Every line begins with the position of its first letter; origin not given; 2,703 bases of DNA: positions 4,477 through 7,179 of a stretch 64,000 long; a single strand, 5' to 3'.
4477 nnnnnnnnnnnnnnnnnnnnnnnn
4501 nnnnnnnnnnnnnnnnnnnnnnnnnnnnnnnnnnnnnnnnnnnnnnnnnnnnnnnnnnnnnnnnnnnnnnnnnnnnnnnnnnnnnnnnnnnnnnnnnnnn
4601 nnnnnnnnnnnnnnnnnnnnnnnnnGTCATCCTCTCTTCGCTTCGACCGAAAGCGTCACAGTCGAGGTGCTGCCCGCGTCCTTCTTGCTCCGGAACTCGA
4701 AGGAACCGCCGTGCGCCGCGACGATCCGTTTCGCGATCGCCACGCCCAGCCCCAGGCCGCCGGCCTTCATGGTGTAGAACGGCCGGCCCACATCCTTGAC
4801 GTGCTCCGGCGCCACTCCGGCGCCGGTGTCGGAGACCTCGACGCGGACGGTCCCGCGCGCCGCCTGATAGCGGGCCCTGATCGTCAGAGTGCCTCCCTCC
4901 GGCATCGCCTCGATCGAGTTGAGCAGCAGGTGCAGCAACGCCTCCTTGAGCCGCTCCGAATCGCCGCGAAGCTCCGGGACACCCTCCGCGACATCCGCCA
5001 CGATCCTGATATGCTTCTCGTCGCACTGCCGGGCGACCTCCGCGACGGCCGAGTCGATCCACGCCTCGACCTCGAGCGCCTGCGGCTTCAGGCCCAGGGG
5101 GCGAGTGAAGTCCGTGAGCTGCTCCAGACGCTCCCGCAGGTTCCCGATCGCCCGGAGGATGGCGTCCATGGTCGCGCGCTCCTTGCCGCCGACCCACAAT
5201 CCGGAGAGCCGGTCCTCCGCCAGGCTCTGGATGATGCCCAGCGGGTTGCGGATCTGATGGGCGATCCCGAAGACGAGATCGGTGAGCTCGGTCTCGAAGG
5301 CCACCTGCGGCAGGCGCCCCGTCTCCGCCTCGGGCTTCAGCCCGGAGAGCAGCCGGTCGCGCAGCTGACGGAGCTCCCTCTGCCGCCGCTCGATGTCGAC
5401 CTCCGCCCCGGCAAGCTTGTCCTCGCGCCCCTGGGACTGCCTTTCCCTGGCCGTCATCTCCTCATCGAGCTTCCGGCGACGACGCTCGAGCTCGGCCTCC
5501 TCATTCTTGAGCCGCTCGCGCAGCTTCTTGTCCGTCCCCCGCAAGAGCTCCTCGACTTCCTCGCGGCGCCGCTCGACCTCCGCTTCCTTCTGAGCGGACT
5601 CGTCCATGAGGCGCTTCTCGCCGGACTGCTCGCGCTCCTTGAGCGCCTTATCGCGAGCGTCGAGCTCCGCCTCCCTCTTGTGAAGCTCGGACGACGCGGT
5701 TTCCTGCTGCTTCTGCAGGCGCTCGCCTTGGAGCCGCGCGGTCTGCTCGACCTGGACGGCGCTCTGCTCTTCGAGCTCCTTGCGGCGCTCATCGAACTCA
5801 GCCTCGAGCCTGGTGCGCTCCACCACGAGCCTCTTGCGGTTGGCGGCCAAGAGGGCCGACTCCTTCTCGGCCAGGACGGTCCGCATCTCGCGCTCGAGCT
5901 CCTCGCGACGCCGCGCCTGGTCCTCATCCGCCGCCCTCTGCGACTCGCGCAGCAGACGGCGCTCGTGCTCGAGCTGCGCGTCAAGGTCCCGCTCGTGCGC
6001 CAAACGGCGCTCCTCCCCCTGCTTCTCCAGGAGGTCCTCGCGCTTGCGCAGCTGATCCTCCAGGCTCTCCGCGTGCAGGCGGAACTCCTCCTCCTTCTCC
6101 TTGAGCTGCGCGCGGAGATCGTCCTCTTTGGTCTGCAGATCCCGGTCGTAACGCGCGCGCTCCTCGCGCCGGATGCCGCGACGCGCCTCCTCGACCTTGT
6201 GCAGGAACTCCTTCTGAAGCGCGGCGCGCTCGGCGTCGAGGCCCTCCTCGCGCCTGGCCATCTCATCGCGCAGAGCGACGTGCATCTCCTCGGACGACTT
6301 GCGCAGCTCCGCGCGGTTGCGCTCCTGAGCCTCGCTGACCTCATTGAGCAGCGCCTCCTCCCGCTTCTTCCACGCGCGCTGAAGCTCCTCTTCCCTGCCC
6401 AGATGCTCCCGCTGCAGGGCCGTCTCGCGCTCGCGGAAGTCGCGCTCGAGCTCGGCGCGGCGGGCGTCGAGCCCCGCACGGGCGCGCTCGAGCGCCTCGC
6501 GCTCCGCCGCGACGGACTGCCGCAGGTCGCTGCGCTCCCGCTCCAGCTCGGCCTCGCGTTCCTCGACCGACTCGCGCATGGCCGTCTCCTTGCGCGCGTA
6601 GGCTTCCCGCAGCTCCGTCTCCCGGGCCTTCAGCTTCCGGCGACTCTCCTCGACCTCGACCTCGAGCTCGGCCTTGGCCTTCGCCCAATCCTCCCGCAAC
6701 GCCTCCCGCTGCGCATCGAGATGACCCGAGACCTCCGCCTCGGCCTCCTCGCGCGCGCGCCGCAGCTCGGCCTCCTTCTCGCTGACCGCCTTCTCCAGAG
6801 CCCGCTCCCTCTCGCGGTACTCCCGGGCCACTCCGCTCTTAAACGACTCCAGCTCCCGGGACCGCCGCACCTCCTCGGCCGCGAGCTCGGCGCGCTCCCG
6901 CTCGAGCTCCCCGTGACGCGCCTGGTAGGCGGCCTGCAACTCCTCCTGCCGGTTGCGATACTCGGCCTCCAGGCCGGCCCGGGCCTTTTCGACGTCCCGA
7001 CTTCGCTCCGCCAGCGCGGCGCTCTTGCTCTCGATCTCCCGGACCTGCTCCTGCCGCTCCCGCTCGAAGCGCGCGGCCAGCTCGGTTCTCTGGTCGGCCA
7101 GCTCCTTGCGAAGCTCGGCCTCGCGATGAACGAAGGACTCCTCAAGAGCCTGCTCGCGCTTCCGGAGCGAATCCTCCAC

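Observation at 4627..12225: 2530-aa histidine kinase whose sensor region is ~2250 residues of continuous coiled coil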

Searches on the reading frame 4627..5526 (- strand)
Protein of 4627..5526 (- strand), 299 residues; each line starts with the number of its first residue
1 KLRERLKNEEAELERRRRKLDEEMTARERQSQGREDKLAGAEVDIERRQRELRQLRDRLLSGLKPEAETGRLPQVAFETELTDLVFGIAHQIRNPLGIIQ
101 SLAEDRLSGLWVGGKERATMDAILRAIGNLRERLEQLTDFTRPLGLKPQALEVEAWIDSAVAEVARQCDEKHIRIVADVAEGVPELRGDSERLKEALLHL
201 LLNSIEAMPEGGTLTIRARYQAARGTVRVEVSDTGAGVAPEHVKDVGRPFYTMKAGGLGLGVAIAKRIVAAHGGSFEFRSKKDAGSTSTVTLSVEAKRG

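Call 8: search_protein_families(library=pfam, proteins=[window:4627-5526:-], max_evalue=1)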
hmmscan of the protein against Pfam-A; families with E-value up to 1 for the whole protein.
window:4627-5526:- (299 aa): 6 families
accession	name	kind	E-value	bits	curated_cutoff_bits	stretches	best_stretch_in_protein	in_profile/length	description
PF02518.31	HATPase_c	-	8.2e-23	81.4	26.4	1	188-294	1-109/111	Histidine kinase-, DNA gyrase B-, and HSP90-like ATPase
PF13581.12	HATPase_c_2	-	0.00026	21.5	27.4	1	202-272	41-112/127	Histidine kinase-like ATPase domain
PF00512.31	HisKA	-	0.00051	20.5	26.9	1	83-142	4-62/66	His Kinase A (phospho-acceptor) domain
PF10090.15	HPTransfase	-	0.0021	18.2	22.9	1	196-232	35-71/123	Histidine phosphotransferase C-terminal domain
PF13589.12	HATPase_c_3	-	0.049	14.1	25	1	193-248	3-55/137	Histidine kinase-, DNA gyrase B-, and HSP90-like ATPase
PF07889.17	DUF1664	-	0.26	11.8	34.6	0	2-58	53-109/124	Protein of unknown function (DUF1664)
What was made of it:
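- On Class I (HisKA-type) histidine kinase, structural membership: Pfam HisKA itself scores only 20.5 bits, below the 26.9 cut-off (call 8).
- Closest known: ZraS / AtoS / NtrB-type class I histidine-kinase cores. Different: The Pfam HisKA score is below threshold (call 8).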

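Call 72: search_solved_structures(query=window:4630-5400:-, max_evalue=0.001, show_alignments=1)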
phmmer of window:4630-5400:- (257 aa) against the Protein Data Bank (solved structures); distinct sequences matched with E-value up to 0.001: 57.
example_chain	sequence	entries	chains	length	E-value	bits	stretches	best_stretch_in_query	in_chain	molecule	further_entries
9jfj_A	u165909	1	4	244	1.3e-31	113.6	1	39-254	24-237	Sensor histidine kinase ZraS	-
3d36_A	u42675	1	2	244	1.6e-20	77.3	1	39-251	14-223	Sporulation kinase B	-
4q20_A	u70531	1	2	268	4.4e-19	72.6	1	39-250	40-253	Sensor protein DivL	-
7z8n_A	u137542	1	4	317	1.2e-14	58.1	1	40-252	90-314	Histidine kinase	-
1r62_A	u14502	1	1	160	1.4e-14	57.8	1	129-238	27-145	Nitrogen regulation protein NR(II)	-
4gcz_A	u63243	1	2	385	2.5e-14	57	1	36-251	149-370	Blue-light photoreceptor, Sensor protein fixL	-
8a3u_A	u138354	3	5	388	2.7e-14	56.9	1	33-251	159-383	Putative Sensory box protein,Sensor protein FixL | Putative Sensory box protein,Putative Sensory box protein,Sensor protein FixL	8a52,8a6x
8a7f_A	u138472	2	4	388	2.7e-14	56.9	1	33-251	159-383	Putative Sensory box protein,Sensor protein FixL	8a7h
8u4x_A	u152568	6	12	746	4.6e-14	56.2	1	40-249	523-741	histidine kinase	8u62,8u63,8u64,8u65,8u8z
9p6i_A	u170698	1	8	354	1.8e-13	54.2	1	38-253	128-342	histidine kinase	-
6paj_A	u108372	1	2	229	4e-13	53.1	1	40-250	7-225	Sensor protein SrrB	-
3a0r_A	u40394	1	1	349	6.9e-13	52.3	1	39-236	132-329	Sensor protein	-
4jas_A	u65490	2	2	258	1.8e-12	51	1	37-245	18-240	Histidine kinase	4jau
3sl2_A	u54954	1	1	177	2e-12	50.8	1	125-252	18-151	Sensor histidine kinase yycG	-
5idj_A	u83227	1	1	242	2.4e-12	50.6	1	40-251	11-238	Histidine kinase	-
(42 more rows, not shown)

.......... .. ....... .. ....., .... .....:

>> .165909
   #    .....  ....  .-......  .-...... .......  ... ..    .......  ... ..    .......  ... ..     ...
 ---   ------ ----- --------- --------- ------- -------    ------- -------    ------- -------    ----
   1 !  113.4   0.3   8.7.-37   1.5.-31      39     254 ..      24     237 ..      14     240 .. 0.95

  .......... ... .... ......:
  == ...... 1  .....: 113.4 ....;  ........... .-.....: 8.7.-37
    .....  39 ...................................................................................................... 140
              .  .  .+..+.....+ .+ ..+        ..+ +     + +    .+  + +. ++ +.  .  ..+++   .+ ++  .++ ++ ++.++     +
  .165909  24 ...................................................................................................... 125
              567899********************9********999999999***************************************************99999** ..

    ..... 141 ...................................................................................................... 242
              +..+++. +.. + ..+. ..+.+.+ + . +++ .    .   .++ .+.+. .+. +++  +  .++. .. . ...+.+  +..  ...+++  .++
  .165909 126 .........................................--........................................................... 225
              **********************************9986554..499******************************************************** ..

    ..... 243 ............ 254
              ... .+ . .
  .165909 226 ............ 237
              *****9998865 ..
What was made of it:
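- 4630..5082 (-): CA / HATPase_c domain, residues 2382-2532, with N, G1 and G2 motifs intact. ZraS 9jfj E 1.3e-31 (call 72).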

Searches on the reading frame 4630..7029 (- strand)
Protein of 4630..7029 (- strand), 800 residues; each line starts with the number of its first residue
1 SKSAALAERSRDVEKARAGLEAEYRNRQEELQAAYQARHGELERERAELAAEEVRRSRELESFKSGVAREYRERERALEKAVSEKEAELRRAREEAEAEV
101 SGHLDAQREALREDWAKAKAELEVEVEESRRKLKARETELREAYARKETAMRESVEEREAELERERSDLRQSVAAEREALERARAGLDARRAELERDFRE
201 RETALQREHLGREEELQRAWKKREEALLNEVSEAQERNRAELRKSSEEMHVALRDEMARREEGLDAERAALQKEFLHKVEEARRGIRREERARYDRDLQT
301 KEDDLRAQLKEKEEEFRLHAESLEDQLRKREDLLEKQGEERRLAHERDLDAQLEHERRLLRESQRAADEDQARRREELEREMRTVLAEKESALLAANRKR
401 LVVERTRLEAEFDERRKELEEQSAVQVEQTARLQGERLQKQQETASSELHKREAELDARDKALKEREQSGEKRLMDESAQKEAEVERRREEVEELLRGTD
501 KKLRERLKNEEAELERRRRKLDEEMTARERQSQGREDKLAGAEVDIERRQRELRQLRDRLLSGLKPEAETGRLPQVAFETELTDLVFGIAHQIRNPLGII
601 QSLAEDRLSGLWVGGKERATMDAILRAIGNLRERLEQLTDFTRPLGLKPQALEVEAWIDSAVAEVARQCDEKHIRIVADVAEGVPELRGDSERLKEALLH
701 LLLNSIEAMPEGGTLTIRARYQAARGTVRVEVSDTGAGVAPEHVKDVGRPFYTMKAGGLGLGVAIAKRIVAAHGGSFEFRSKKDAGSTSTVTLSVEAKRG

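Call 76: predict_structure(alignment_id=A6)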
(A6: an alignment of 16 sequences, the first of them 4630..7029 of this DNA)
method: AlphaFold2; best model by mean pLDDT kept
length: 800 residues; sequences in the alignment: 16
mean_pLDDT: 69.0   pTM: 0.36
mean pLDDT of the five models: 69.0, 69.0, 68.9, 66.3, 66.3
residues with pLDDT >= 90: 96; 70-90: 281; 50-70: 318; < 50: 105
segments of 3 or more residues with pLDDT < 50: 1-5, 55-57, 62-64, 66-68, 263-299, 392-394, 397-401, 431-433, 466-478, 565-573
pLDDT, mean of each block of 10 residues (from residue 1): 54 73 72 68 54 46 49 69 75 73 72 68 65 68 65 67 73 71 66 67 69 71 70 65 60 52 48 43 35 47 59 63 70 75 75 72 68 64 57 49 59 67 59 49 62 63 47 40 55 60 66 72 75 73 73 66 50 56 75 82 85 73 84 82 81 93 86 87 91 93 92 95 93 94 87 81 91 92 93 75
secondary structure, 60 per line:
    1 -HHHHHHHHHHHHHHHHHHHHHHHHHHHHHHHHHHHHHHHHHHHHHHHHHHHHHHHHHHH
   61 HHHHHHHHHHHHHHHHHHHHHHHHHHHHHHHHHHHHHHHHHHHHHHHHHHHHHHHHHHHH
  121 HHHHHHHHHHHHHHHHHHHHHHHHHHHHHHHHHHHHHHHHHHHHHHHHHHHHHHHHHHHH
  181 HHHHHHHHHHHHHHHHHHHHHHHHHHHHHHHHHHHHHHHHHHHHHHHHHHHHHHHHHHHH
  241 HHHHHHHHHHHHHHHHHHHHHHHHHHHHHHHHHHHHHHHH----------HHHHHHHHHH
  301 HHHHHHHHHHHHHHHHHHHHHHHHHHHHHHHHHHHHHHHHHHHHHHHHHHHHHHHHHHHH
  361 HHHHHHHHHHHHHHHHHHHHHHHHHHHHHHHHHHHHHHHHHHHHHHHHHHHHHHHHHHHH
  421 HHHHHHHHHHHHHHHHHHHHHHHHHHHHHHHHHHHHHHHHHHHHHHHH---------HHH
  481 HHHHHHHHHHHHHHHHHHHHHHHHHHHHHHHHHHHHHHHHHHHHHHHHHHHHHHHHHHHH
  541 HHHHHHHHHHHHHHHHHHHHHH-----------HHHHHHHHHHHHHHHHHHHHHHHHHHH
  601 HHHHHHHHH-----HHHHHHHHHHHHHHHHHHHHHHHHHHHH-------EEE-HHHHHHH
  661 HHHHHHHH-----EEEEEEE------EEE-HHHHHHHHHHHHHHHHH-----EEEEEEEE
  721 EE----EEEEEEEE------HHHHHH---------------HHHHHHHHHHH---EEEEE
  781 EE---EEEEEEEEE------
elements in order (helices of 4 or more, strands of 3 or more residues): H2-280 H291-468 H478-562 H574-609 H615-642 E650-652 H654-668 E674-680 E687-689 H691-707 E713-722 E727-734 H741-746 H762-772 E776-782 E786-794
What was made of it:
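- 5344..11625 (-): Hendecad-based helical rod, residues 201-2294. AlphaFold2 models helices of 279, 178 and 85 residues (call 76).
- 5302..5343 (-): Pro/Gly linker between rod and kinase core, residues 2295-2308 (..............). AlphaFold2 models no helix at 2295-2305 and pLDDT <50 at 2297-2305 (call 76).
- On Hendecad (11/3) coiled coil: Only monomer AlphaFold2 was available (call 76).
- On Spectrin-like or SMC-like folded coiled coils: Helices of up to 279 residues are modelled (call 76).
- The linker is modelled as disordered: call 76. AlphaFold2 confidence in the rod is only 50-75, with a shallow alignment (call 76). AlphaFold2 models long isolated helices (call 76). AlphaFold2 models breaks at residues 2013-2022 and 2201-2209 (call 76).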
